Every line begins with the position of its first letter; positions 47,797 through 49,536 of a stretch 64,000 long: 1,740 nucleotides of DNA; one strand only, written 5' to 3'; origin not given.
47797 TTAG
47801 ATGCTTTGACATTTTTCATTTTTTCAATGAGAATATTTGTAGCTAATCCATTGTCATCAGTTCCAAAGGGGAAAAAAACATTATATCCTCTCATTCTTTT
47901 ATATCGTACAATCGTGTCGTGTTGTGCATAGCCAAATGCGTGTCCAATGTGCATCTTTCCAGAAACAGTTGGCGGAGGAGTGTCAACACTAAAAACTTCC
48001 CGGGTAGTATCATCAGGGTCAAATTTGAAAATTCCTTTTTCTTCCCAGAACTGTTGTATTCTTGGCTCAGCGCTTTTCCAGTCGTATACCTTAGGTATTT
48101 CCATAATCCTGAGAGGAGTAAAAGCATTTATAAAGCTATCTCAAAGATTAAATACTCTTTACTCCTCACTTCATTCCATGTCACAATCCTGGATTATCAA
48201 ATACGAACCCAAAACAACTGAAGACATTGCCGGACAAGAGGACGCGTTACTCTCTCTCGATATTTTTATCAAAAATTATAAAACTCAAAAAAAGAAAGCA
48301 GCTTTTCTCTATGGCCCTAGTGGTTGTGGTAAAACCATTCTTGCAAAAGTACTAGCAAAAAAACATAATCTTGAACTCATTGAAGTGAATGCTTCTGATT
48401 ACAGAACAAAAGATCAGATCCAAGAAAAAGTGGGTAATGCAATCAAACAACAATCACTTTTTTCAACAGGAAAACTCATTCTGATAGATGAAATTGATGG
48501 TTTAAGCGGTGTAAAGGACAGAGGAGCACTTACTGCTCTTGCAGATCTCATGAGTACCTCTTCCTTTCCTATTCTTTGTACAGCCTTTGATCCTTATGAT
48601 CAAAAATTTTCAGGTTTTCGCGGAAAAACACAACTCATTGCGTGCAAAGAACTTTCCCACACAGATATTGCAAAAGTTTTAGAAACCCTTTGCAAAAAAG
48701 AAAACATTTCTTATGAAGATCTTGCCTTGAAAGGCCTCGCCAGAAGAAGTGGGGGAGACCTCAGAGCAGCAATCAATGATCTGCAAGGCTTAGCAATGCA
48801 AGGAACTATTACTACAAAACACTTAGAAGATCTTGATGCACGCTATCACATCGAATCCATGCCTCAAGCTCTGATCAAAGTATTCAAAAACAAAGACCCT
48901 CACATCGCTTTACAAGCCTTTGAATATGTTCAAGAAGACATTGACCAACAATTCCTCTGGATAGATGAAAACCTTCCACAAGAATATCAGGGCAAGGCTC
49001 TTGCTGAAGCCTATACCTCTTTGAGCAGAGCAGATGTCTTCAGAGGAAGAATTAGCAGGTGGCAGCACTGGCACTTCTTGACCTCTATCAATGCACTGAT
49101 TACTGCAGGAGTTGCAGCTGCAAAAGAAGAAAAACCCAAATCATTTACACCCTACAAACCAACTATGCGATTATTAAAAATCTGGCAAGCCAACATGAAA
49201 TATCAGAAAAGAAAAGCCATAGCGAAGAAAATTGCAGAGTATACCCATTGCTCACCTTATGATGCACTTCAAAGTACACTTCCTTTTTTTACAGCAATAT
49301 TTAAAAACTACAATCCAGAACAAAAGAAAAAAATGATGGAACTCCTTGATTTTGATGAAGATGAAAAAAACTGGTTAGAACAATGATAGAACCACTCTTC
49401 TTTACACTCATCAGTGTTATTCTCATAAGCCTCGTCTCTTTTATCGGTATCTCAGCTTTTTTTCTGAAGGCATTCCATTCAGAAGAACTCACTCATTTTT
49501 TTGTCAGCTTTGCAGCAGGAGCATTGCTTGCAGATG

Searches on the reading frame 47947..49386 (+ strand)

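Call 65: search_protein_families(library=pfam, proteins=[window:47947-49386:+], max_evalue=0.1)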
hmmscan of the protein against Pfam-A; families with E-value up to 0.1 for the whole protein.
window:47947-49386:+ (479 aa): 37 families (the best 25 are shown)
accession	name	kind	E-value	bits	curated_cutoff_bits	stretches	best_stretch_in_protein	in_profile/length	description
PF00004.35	AAA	-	1.9e-13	51.4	21.2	1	120-204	2-94/131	ATPase family associated with various cellular activities (AAA)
PF03215.21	Rad17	-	1.2e-09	38.8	23.8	1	78-171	5-102/186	Rad17 P-loop domain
PF21960.2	RCF1-5-like_lid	-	3e-08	33.9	27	1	243-284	1-43/43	RCF1/5-like, AAA+ ATPase lid domain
PF13401.12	AAA_22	-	9.6e-08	32.9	27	1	115-172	4-64/130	AAA domain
PF13173.12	AAA_14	-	1.6e-07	31.8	27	1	116-190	2-78/129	AAA domain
PF05496.18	RuvB_N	-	3.5e-07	30.6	27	1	88-197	3-107/159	Holliday junction DNA helicase RuvB P-loop domain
PF07728.20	AAA_5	-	1.9e-05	25.1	22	1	120-184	3-76/139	AAA domain (dynein-related subfamily)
PF00005.33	ABC_tran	-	0.0002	22.4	25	1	112-171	7-70/137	ABC transporter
PF07724.20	AAA_2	-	0.00024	21.6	27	1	119-184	6-85/166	AAA domain (Cdc48 subfamily)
PF01637.24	ATPase_2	-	0.00056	20.2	33.2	1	111-142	15-46/225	ATPase domain predominantly from Archaea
PF16193.11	AAA_assoc_2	-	0.00058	20.5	34.3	1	251-319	2-69/81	AAA C-terminal domain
PF22608.2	DNAX_ATPase_lid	-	0.001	19.3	27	1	241-275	2-36/49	DNA polymerase III clamp loader subunit, ATPase lid domain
PF12775.13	AAA_7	-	0.0016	18.4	25.8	1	112-167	29-87/181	P-loop containing dynein motor region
PF13191.12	AAA_16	-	0.0027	18.6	32.6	1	98-143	6-51/167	AAA ATPase domain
PF13238.12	AAA_18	-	0.003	18.5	29.4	1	120-169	2-49/128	AAA domain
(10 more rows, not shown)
